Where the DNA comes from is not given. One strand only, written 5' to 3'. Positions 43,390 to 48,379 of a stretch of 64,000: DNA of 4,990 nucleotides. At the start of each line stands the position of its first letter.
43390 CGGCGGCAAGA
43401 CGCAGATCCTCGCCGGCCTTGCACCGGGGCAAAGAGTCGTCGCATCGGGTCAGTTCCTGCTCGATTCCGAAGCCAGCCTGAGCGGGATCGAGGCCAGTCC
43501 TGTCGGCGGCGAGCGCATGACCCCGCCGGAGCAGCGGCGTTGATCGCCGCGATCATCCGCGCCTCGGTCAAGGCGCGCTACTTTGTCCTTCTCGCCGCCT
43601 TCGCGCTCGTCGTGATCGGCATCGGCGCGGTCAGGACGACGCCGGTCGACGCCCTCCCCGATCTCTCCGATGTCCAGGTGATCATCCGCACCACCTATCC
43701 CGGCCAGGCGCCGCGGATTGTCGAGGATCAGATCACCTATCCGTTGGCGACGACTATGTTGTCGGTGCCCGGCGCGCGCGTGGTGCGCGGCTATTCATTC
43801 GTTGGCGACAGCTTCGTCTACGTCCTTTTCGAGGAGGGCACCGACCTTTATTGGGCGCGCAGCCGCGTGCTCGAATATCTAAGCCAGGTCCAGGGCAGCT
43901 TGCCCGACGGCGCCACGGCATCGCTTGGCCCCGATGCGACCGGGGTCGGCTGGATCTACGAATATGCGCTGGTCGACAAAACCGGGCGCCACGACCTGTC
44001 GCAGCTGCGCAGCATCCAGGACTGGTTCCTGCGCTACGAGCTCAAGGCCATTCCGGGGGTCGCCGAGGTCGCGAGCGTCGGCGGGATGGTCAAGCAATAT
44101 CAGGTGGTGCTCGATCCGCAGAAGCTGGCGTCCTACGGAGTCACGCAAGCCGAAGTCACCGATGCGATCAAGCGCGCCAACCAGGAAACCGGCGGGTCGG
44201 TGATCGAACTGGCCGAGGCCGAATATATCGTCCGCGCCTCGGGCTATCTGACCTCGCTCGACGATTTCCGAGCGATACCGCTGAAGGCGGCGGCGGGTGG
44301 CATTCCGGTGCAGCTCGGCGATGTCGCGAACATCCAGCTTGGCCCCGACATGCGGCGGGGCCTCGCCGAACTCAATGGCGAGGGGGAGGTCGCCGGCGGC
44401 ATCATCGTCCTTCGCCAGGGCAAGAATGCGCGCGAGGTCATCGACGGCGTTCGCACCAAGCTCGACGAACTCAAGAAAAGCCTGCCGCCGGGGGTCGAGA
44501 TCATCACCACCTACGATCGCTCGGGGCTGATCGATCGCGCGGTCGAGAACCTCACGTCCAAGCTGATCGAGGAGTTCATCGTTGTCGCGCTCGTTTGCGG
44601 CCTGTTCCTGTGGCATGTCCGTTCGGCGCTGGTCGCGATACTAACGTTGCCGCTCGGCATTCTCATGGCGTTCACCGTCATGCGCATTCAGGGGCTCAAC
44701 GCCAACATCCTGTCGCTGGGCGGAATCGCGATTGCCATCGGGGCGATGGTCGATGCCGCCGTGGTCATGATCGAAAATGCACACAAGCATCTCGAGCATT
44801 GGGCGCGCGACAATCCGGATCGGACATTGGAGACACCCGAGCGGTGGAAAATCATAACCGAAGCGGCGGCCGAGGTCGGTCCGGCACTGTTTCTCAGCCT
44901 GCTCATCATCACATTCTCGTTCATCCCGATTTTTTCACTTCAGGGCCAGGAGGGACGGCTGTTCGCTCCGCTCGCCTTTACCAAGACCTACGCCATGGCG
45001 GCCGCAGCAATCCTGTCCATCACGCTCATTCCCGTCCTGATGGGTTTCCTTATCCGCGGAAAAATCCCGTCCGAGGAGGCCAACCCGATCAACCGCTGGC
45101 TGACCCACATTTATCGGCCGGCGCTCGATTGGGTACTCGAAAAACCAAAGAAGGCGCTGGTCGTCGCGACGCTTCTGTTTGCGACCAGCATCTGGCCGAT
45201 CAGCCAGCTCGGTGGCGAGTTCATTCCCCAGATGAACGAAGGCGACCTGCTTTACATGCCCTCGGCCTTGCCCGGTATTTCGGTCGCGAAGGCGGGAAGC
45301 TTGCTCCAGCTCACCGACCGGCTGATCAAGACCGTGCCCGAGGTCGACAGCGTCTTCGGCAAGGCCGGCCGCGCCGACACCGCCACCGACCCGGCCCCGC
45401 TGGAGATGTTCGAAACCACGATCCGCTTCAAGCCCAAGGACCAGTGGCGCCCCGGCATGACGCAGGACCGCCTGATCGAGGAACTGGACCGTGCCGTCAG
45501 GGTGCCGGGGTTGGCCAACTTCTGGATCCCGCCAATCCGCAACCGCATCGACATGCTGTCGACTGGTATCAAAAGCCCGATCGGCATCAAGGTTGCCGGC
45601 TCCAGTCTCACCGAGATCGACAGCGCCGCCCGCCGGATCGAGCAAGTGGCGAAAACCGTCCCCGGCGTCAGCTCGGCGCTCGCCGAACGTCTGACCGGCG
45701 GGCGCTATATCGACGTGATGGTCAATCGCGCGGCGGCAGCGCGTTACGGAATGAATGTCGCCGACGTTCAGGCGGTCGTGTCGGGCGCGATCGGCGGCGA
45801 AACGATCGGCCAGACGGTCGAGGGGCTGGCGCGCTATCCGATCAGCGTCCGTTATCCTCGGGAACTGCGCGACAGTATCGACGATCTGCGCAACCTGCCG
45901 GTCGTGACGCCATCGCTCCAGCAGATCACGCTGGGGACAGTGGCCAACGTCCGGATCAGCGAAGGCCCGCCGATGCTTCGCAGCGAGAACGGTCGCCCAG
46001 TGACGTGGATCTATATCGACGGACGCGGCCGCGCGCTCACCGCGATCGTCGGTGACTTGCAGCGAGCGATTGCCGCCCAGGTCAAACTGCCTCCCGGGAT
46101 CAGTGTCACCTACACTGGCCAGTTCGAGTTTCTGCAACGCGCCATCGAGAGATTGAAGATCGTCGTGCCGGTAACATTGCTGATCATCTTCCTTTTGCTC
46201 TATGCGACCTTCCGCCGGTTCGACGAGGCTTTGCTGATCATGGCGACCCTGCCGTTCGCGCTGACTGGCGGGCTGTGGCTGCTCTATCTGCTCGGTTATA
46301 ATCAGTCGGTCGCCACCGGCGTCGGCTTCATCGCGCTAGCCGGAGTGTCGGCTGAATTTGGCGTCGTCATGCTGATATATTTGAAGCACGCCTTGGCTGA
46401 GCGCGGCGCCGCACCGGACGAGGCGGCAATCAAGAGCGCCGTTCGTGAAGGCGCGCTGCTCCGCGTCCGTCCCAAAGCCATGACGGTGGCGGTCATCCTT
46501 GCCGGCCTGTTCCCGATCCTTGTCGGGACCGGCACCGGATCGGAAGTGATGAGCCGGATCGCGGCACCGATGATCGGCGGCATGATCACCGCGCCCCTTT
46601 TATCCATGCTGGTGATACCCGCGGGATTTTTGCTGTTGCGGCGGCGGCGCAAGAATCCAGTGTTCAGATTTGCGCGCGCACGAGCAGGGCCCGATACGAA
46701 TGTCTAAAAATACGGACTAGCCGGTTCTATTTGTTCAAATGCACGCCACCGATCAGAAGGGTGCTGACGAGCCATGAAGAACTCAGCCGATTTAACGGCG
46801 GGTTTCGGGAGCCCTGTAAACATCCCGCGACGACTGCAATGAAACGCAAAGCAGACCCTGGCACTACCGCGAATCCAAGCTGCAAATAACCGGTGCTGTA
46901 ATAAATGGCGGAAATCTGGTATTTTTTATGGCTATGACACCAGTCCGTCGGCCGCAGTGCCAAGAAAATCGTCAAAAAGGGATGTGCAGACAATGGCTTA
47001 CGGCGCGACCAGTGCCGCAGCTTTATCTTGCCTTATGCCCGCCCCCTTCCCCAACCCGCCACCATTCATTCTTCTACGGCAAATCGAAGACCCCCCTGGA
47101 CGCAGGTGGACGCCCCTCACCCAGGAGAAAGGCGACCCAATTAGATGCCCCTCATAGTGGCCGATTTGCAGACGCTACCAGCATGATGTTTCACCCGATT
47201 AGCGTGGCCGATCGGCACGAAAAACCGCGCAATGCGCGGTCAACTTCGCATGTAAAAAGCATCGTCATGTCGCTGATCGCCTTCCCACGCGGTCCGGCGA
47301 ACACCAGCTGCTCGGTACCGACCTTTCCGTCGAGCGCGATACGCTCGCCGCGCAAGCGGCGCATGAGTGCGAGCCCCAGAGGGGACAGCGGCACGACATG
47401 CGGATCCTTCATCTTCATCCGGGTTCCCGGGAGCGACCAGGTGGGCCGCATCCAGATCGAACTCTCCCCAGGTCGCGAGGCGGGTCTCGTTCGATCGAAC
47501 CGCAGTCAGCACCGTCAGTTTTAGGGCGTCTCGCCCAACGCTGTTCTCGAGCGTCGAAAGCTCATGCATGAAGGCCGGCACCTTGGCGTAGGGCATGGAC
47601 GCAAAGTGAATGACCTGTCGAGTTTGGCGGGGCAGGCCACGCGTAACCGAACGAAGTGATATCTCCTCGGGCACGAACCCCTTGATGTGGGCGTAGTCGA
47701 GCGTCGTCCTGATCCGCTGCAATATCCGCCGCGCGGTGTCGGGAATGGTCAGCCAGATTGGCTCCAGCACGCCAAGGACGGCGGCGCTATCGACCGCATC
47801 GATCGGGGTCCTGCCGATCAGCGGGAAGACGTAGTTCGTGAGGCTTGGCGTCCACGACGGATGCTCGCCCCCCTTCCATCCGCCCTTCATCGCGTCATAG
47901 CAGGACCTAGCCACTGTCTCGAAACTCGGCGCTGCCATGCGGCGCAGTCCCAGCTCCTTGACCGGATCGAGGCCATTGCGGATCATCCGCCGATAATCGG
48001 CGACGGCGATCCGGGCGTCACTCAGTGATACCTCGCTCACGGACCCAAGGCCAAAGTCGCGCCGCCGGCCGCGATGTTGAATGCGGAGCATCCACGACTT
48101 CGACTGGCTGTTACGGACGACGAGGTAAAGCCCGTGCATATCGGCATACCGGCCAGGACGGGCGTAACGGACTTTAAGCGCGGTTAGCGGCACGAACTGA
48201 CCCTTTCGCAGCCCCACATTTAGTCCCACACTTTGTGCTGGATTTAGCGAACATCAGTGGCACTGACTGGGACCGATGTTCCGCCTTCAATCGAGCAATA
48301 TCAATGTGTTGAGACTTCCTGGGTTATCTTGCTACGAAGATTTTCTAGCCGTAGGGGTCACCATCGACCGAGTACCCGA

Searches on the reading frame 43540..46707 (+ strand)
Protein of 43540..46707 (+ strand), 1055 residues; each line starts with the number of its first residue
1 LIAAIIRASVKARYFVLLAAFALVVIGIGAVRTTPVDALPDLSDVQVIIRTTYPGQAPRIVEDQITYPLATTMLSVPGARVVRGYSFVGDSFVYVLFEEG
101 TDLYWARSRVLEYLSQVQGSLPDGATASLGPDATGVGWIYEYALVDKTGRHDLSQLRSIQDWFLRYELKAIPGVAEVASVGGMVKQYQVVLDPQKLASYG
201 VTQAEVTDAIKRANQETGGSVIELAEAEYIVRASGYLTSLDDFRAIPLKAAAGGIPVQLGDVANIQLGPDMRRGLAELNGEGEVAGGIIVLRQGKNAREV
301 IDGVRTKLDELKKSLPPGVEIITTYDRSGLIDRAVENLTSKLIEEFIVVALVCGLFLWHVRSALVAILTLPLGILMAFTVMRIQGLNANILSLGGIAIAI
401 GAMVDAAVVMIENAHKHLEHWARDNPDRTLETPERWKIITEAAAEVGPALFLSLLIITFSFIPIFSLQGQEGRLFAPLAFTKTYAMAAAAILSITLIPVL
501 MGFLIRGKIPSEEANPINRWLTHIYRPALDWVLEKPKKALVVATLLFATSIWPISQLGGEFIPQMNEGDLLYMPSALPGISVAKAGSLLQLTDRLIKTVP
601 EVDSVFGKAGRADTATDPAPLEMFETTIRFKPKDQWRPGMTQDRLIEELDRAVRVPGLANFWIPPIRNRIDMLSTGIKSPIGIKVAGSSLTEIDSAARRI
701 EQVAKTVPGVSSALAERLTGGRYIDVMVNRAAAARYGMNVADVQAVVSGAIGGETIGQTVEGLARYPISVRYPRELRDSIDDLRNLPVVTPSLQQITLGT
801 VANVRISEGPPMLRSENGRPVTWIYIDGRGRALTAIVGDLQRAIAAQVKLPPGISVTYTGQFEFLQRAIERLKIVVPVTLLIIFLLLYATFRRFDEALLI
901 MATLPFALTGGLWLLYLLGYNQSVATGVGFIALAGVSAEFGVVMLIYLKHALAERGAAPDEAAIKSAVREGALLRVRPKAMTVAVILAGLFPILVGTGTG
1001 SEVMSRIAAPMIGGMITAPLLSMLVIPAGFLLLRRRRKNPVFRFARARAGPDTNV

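Call 7: search_protein_families(library=ncbifam, proteins=[window:43540-46707:+])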
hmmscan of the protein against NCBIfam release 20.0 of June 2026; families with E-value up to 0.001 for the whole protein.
window:43540-46707:+ (1055 aa): 13 families
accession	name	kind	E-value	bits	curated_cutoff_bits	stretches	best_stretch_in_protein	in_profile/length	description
TIGR00914.1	2A0601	subfamily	0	1390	701.45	1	1-1039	1-1041/1051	CusA/CzcA family heavy metal efflux RND transporter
NF033617.1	RND_permease_2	subfamily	5.4e-137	458.3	1250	1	17-1034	12-1008/1009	multidrug efflux RND transporter permease subunit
NF000282.2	RND_permease_1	subfamily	5.4e-116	388.8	1250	1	15-1035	10-1029/1029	multidrug efflux RND transporter permease subunit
TIGR00915.1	2A0602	subfamily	5.3e-100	335.8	940.35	1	15-1037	11-1032/1050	efflux RND transporter permease subunit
NF007133.0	PRK09579.1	equivalog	9.4e-80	268.4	1763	1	17-1040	15-1009/1017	multidrug efflux RND transporter permease subunit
NF007905.0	PRK10614.1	equivalog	2.1e-79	267.4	1774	1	17-1039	15-1014/1025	multidrug efflux RND transporter permease subunit MdtC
NF007131.0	PRK09577.1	equivalog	1e-78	265.1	1768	1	15-1036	11-1025/1045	multidrug efflux RND transporter permease subunit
NF007798.0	PRK10503.1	equivalog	2.4e-72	243.9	1584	1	19-1038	26-1027/1040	MdtB/MuxB family multidrug efflux RND transporter permease subunit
NF007842.1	PRK10555.1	equivalog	1.5e-68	231.7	1854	1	15-1036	11-1029/1036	multidrug efflux RND transporter permease AcrD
NF000037.1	RND_perm_OqxB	exception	7.4e-65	219.4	2200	2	18-533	16-529/1050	multidrug efflux RND transporter permease subunit OqxB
NF011706.2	PRK15127.1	equivalog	1.6e-61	208.4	2150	2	15-610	11-614/1049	multidrug efflux RND transporter permease subunit AcrB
TIGR00921.1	2A067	subfamily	1.7e-09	36.3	351.9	1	831-1040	150-354/733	hydrophobe/amphiphile efflux-3 (HAE3) family transporter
TIGR00833.1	actII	subfamily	8.7e-05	21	874.7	0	839-1036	138-335/910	MMPL family RND transporter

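Call 8: search_protein_families(library=pfam, proteins=[window:43540-46707:+])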
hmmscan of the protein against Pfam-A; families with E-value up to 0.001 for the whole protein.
window:43540-46707:+ (1055 aa): 1 family
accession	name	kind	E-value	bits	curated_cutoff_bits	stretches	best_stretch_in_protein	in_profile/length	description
PF00873.25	ACR_tran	-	3.1e-242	806.9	28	1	5-1033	1-1020/1021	AcrB/AcrD/AcrF family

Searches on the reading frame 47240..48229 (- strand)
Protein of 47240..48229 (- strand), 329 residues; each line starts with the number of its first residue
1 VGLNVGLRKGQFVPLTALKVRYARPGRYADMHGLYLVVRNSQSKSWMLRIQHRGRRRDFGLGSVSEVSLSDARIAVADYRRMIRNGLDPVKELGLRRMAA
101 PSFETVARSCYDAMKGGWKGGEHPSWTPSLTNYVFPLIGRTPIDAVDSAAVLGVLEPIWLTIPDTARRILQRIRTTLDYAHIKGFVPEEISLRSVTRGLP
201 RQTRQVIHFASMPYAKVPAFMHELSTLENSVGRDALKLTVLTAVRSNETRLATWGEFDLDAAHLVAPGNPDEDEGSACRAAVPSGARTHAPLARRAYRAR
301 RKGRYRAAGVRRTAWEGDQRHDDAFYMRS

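Call 7: search_protein_families(library=ncbifam, proteins=[window:47240-48229:-])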
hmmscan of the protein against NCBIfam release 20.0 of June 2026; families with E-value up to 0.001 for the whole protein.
window:47240-48229:- (329 aa): 1 family
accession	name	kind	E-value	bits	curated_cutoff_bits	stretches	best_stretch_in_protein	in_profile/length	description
NF007246.0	PRK09692.1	domain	1.8e-13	49.9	434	1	14-265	7-268/413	integrase domain-containing protein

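Call 8: search_protein_families(library=pfam, proteins=[window:47240-48229:-])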
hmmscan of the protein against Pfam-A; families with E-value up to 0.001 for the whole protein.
window:47240-48229:- (329 aa): 2 families
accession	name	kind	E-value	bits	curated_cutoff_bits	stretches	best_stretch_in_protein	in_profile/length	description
PF22022.2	Phage_int_M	-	8.1e-18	64.9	27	1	103-186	1-85/96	Phage integrase central domain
PF13356.12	Arm-DNA-bind_3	-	1.4e-17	64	27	1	15-92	1-79/83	Arm DNA-binding domain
